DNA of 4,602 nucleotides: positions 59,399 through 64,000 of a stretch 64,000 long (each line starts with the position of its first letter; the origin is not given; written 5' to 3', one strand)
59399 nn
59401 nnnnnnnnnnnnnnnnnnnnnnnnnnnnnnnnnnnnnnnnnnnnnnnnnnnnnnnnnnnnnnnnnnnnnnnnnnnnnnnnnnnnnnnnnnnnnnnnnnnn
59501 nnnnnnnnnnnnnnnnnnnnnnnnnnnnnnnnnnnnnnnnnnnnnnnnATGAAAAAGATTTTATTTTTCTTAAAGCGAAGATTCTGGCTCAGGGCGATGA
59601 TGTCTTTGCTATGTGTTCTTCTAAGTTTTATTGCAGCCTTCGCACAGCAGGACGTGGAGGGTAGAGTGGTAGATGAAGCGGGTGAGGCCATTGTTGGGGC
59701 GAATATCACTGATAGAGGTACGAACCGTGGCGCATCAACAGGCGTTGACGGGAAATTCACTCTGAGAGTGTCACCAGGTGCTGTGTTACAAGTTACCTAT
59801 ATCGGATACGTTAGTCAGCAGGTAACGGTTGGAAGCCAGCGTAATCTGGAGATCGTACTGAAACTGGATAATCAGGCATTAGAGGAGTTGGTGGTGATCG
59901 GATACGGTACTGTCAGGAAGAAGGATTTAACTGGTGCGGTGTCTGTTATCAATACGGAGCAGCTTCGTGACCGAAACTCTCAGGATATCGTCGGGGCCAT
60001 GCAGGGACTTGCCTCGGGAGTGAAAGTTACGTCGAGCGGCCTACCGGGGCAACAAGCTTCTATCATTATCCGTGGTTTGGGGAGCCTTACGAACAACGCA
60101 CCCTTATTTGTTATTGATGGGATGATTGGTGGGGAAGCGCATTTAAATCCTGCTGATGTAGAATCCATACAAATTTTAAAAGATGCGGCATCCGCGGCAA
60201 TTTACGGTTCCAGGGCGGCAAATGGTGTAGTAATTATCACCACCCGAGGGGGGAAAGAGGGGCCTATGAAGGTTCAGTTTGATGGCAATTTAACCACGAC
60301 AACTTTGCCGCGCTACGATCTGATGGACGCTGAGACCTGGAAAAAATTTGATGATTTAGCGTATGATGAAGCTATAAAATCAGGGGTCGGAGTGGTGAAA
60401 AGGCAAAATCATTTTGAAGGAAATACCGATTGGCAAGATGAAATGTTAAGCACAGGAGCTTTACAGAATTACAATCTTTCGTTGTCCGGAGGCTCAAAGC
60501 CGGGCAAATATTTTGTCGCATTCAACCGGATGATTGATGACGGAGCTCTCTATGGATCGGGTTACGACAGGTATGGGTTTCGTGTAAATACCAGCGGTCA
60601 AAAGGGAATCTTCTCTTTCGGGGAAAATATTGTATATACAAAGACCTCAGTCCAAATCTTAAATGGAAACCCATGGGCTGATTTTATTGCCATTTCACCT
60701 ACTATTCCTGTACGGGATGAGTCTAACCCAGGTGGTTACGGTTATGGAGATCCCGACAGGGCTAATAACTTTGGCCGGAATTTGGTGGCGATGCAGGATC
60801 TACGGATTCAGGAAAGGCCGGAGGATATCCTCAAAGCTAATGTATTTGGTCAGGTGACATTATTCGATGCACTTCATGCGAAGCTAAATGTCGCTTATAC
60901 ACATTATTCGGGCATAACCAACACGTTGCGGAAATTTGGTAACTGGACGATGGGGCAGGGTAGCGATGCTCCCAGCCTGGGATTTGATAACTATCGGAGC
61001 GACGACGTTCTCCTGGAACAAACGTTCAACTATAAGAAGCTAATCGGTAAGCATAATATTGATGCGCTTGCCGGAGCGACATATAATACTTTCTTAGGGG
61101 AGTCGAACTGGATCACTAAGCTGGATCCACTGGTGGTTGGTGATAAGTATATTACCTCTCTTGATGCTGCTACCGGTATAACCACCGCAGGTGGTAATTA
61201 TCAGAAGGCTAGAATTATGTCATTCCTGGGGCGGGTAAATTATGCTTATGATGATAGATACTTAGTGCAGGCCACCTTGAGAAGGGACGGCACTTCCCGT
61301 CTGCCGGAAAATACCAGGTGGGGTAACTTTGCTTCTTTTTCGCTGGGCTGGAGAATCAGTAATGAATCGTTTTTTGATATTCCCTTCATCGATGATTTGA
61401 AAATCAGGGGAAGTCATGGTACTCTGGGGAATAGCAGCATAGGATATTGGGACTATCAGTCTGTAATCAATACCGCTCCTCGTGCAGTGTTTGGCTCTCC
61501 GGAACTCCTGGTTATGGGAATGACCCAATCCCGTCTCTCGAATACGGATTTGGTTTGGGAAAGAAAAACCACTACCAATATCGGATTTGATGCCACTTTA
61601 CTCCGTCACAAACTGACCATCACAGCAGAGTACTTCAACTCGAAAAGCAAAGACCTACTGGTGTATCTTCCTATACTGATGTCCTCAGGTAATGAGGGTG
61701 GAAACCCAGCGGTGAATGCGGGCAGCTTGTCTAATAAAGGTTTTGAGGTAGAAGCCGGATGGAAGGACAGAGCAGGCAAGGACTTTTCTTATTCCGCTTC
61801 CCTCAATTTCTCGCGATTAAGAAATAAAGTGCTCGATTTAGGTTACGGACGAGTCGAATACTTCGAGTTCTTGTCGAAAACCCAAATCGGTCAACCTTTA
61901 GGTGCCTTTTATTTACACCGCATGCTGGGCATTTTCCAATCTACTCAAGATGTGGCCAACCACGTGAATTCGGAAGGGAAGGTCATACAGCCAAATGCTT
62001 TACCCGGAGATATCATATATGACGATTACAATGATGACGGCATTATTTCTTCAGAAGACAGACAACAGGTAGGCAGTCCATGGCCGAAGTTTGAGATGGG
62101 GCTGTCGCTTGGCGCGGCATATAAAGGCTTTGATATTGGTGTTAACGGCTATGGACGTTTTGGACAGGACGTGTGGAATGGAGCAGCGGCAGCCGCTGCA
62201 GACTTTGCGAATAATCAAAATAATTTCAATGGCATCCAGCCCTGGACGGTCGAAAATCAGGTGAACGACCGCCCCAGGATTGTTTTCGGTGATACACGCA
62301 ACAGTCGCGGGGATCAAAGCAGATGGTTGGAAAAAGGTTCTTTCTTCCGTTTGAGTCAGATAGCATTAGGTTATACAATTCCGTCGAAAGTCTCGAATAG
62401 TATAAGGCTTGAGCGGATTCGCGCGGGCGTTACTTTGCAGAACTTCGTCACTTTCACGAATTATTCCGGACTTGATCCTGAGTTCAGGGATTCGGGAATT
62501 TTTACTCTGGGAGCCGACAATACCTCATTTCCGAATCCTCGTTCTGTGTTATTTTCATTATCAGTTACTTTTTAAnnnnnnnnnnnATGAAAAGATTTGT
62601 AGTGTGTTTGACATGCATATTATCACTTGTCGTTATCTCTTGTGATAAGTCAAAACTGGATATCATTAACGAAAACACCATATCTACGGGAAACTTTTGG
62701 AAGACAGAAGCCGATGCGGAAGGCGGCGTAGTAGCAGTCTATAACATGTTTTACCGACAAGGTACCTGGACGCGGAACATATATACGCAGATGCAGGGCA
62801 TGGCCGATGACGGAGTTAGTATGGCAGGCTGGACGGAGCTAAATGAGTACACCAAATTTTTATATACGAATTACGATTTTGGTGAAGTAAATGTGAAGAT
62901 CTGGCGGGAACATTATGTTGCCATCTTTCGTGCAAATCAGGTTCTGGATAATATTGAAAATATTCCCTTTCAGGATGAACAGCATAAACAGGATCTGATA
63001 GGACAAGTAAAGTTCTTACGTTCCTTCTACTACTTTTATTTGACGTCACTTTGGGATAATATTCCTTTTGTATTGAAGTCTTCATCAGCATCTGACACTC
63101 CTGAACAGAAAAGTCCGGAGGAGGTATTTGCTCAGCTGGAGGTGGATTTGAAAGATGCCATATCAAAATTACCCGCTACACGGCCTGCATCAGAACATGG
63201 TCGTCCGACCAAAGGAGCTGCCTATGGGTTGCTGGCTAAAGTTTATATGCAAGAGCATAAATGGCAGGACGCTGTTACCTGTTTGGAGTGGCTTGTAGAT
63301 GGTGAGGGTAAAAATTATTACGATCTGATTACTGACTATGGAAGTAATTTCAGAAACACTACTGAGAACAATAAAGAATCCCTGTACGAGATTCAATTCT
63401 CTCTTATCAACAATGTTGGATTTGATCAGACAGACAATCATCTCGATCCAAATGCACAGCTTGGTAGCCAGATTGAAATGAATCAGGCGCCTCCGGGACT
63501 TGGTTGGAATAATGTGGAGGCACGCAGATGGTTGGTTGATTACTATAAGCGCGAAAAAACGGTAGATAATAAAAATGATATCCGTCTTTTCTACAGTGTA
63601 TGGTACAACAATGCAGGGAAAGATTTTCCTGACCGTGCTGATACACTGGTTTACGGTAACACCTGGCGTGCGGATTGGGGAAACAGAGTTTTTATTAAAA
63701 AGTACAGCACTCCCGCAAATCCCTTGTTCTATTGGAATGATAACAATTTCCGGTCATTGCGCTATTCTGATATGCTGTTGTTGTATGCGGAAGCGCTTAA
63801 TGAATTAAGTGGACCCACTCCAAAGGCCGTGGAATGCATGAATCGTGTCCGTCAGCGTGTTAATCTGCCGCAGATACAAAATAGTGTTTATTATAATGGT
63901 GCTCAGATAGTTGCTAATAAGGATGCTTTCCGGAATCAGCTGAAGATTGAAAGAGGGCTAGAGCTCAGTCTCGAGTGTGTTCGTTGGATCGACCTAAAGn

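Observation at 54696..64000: Ribose/nucleoside-scavenging PUL resembling the gut-Bacteroides rus locus in a Sphingobacteriaceae-like genome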

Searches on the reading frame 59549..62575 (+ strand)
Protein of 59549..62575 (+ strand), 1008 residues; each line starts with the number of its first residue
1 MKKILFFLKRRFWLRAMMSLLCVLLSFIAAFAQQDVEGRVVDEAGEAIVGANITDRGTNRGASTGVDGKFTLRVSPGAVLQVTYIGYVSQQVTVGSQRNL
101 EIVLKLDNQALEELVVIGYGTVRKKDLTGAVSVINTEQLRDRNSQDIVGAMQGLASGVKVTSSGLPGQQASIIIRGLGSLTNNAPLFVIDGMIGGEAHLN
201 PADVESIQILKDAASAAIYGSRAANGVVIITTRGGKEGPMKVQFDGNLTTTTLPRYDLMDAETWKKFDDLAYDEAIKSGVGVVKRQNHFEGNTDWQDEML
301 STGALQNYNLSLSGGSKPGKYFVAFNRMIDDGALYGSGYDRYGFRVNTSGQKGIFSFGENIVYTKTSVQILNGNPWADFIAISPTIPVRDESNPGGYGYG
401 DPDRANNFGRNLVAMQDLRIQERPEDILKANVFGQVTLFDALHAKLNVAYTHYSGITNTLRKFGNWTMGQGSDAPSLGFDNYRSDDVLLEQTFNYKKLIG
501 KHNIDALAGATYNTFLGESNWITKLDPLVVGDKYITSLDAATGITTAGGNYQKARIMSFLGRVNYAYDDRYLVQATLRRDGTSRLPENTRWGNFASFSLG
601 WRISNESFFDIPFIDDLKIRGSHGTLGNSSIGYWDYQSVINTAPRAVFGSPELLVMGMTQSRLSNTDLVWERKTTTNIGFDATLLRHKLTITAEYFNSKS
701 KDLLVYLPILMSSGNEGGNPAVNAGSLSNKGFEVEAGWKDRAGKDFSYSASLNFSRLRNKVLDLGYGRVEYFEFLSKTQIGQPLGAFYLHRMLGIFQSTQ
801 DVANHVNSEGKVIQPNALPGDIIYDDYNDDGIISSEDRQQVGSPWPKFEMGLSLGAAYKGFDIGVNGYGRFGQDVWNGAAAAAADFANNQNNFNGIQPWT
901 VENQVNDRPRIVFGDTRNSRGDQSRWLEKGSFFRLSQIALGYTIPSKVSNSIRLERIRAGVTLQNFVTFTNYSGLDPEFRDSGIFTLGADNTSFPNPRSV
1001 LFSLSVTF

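Call 3: search_protein_families(library=pfam, proteins=[window:59549-62575:+])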
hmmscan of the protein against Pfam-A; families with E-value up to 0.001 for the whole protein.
window:59549-62575:+ (1008 aa): 3 families
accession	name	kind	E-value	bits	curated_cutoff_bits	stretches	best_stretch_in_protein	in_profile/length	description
PF07715.20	Plug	-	2.3e-19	70.3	23.9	1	124-227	2-107/107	TonB-dependent Receptor Plug Domain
PF13715.12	CarbopepD_reg_2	-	2.7e-14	53.4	32.2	1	36-116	1-88/88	CarboxypepD_reg-like domain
PF13620.12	CarboxypepD_reg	-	4.6e-10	40.2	32.3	1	36-104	2-81/82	Carboxypeptidase regulatory-like domain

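Call 4: search_protein_families(library=ncbifam, proteins=[window:59549-62575:+])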
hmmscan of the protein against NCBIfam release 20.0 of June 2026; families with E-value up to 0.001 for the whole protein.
window:59549-62575:+ (1008 aa): 5 families
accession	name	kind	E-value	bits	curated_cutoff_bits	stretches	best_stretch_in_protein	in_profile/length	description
TIGR04056.1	OMP_RagA_SusC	subfamily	4.6e-238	793.2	368.25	1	35-1008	2-981/981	SusC/RagA family TonB-linked outer membrane protein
TIGR04057.1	SusC_RagA_signa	signature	1.1e-17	63.5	46.2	1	203-233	1-31/31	SusC/RagA subfamily TonB-dependent outer membrane receptor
TIGR01779.1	TonB-B12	equivalog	3e-09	36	599.7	1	108-239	25-160/614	TonB-dependent vitamin B12 receptor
NF007926.1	PRK10641.1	equivalog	8.5e-05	21.3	836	1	130-238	47-159/617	TonB-dependent vitamin B12 receptor BtuB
NF010010.0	PRK13483.1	equivalog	9.1e-05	20.6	927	1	108-234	30-164/660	ligand-gated channel protein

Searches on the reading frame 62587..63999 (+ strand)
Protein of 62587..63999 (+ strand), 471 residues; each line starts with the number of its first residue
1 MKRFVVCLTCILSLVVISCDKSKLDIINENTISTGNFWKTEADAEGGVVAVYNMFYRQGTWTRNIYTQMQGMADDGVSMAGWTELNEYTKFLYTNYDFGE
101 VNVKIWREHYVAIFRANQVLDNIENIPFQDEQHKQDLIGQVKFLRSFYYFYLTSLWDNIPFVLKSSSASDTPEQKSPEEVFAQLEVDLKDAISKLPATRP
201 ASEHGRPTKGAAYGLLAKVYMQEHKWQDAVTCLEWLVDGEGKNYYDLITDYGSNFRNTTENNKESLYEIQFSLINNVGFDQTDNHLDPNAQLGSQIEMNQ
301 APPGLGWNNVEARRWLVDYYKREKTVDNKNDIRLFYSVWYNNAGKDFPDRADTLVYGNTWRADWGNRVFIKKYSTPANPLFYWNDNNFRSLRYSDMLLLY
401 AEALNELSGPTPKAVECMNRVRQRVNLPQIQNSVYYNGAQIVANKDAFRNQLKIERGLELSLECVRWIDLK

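Call 3: search_protein_families(library=pfam, proteins=[window:62587-63999:+])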
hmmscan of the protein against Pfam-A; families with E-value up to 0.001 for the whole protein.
window:62587-63999:+ (471 aa): 2 families
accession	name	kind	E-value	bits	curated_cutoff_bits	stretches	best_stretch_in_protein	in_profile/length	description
PF07980.17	SusD_RagB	-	6.2e-30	105.3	23.1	1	263-471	1-232/297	SusD family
PF14322.12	SusD-like_3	-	1.6e-24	87.6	27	1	50-221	24-191/191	Starch-binding associating with outer membrane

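Call 4: search_protein_families(library=ncbifam, proteins=[window:62587-63999:+])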
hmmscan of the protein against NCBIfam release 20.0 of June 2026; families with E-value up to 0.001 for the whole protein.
window:62587-63999:+ (471 aa): 2 families
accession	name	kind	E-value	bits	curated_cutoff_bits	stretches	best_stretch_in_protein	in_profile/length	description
NF033071.0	SusD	exception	2.1e-16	59.3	725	1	82-276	94-299/558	starch-binding outer membrane lipoprotein SusD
NF033072.0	NanU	exception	1.3e-07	31.1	425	1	1-168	1-165/521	SusD family outer membrane lipoprotein NanU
